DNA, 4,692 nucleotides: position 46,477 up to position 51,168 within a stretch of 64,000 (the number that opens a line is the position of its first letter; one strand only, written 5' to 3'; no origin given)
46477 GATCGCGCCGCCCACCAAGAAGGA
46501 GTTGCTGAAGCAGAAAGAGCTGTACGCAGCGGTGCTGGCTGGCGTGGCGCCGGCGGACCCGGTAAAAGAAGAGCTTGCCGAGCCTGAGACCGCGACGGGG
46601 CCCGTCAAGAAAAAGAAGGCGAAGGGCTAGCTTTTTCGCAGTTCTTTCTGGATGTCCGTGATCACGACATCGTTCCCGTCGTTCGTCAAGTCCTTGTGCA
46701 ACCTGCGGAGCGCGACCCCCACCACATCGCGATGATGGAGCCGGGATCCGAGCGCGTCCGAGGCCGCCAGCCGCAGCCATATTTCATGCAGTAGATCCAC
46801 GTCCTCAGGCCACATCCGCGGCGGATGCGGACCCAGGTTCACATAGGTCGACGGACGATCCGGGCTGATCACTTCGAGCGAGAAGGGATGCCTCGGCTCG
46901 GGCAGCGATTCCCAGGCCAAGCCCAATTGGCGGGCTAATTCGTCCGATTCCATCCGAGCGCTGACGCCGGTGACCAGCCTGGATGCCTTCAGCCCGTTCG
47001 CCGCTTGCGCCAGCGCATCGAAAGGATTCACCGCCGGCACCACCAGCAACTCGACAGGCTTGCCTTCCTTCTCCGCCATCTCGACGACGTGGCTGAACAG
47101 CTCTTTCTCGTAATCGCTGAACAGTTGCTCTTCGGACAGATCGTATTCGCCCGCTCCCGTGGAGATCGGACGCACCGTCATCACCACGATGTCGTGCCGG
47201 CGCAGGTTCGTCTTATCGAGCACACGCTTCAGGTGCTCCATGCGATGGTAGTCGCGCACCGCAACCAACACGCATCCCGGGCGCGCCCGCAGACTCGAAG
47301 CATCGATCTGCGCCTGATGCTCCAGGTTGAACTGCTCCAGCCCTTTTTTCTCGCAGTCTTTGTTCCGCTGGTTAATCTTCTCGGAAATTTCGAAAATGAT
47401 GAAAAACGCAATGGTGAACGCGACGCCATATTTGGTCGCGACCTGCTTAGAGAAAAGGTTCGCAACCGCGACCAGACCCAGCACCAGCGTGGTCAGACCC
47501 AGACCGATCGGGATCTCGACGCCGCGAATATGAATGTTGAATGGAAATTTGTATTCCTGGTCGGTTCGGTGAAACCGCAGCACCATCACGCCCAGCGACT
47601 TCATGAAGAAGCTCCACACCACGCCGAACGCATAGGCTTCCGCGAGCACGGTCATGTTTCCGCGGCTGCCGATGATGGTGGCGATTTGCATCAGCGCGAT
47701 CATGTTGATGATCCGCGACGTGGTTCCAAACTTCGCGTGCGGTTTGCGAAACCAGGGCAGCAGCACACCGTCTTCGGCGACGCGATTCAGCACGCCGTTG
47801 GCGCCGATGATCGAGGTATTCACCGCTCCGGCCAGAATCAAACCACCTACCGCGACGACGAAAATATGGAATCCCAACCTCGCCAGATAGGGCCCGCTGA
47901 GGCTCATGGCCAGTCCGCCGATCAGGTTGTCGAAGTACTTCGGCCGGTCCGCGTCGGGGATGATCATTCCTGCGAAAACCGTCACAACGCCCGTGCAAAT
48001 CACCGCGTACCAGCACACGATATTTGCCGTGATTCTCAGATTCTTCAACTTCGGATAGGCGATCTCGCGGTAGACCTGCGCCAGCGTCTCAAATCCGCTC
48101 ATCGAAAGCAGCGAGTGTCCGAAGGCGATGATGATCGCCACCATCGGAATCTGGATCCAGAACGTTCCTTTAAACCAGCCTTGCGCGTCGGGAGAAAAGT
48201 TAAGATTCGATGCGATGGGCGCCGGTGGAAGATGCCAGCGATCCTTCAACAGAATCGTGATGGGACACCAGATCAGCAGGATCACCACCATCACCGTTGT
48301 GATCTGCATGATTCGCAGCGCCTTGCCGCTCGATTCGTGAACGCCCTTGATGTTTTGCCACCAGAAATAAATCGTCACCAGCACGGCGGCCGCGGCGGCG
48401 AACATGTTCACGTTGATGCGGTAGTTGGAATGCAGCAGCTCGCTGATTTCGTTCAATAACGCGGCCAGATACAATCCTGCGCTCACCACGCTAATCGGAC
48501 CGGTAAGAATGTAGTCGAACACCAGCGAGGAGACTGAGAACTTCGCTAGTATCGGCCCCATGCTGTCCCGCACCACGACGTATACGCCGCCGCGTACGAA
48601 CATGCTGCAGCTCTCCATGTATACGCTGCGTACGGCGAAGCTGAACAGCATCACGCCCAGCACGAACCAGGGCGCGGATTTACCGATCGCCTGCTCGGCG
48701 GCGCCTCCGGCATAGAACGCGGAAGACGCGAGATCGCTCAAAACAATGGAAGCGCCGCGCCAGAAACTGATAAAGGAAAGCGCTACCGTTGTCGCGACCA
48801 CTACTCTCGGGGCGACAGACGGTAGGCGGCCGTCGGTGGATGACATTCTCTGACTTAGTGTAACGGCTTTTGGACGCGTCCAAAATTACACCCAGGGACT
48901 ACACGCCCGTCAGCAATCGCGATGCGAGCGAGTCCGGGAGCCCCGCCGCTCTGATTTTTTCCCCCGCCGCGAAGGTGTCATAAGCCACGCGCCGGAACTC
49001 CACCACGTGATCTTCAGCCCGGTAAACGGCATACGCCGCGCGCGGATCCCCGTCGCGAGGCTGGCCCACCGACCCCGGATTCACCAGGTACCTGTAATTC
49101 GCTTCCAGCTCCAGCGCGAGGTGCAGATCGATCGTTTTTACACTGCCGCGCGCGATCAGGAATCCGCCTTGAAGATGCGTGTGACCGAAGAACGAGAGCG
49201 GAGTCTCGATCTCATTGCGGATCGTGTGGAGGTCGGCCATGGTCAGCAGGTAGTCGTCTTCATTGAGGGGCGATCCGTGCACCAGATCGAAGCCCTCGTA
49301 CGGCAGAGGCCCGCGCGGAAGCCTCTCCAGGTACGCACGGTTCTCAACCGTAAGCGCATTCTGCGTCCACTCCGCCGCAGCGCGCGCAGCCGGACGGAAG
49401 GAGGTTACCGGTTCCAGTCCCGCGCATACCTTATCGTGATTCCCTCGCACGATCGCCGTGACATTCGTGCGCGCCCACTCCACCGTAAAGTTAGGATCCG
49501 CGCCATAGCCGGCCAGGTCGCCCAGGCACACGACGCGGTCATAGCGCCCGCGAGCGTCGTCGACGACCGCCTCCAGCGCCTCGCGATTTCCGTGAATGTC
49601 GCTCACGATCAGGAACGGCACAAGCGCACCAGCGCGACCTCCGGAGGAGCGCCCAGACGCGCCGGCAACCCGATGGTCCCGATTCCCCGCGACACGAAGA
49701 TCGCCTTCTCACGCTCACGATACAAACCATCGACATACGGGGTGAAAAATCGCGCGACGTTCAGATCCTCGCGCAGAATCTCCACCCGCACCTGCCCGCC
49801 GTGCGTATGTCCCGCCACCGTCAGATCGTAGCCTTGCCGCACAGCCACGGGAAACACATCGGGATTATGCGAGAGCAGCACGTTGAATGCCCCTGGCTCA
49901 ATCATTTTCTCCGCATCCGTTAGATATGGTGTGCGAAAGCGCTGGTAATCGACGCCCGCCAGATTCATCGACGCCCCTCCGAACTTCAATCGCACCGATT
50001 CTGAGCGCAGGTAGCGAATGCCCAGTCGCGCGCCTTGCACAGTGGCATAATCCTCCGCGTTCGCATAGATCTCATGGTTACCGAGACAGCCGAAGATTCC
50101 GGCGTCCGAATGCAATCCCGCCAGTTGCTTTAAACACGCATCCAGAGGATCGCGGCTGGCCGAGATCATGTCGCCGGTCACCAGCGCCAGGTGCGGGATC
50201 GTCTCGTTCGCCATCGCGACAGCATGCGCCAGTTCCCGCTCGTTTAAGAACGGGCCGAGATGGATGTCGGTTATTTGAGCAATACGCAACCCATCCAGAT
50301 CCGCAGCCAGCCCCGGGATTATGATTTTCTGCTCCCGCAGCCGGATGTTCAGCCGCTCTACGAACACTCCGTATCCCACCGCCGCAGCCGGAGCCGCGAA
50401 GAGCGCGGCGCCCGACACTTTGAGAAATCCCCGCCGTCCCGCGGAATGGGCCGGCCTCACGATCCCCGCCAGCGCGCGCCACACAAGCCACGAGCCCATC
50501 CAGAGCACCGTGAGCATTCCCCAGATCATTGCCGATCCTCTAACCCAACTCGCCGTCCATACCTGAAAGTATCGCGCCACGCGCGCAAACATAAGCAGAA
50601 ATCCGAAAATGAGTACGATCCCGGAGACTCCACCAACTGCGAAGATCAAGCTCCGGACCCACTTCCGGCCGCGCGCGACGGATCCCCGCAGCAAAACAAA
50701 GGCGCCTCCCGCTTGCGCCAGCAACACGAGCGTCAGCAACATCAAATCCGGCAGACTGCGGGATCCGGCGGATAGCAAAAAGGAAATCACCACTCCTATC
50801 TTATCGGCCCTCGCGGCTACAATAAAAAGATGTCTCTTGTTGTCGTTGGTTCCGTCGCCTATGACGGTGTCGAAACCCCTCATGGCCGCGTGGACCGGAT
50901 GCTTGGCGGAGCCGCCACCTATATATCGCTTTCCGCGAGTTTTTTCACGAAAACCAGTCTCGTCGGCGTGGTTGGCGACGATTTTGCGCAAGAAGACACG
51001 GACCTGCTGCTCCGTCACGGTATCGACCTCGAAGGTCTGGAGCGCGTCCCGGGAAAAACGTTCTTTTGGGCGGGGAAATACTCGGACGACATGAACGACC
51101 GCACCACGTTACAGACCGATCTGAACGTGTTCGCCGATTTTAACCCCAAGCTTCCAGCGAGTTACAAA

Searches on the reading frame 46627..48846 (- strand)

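Call 78: search_protein_families(library=pfam, proteins=[window:46627-48846:-], max_evalue=0.0001)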
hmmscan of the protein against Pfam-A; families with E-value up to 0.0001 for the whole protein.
window:46627-48846:- (739 aa): 1 family
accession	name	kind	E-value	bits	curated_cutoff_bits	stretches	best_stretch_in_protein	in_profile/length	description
PF13520.12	AA_permease_2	-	1.2e-42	146.8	27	1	26-485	1-427/427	Amino acid permease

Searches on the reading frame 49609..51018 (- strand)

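Call 78: search_protein_families(library=pfam, proteins=[window:49609-51018:-], max_evalue=0.0001)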
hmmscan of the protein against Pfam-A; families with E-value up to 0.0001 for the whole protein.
window:49609-51018:- (469 aa): 1 family
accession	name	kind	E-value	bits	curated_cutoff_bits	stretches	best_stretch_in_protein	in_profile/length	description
PF00149.33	Metallophos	-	5.3e-08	34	21.5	1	244-407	1-190/191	Calcineurin-like phosphoesterase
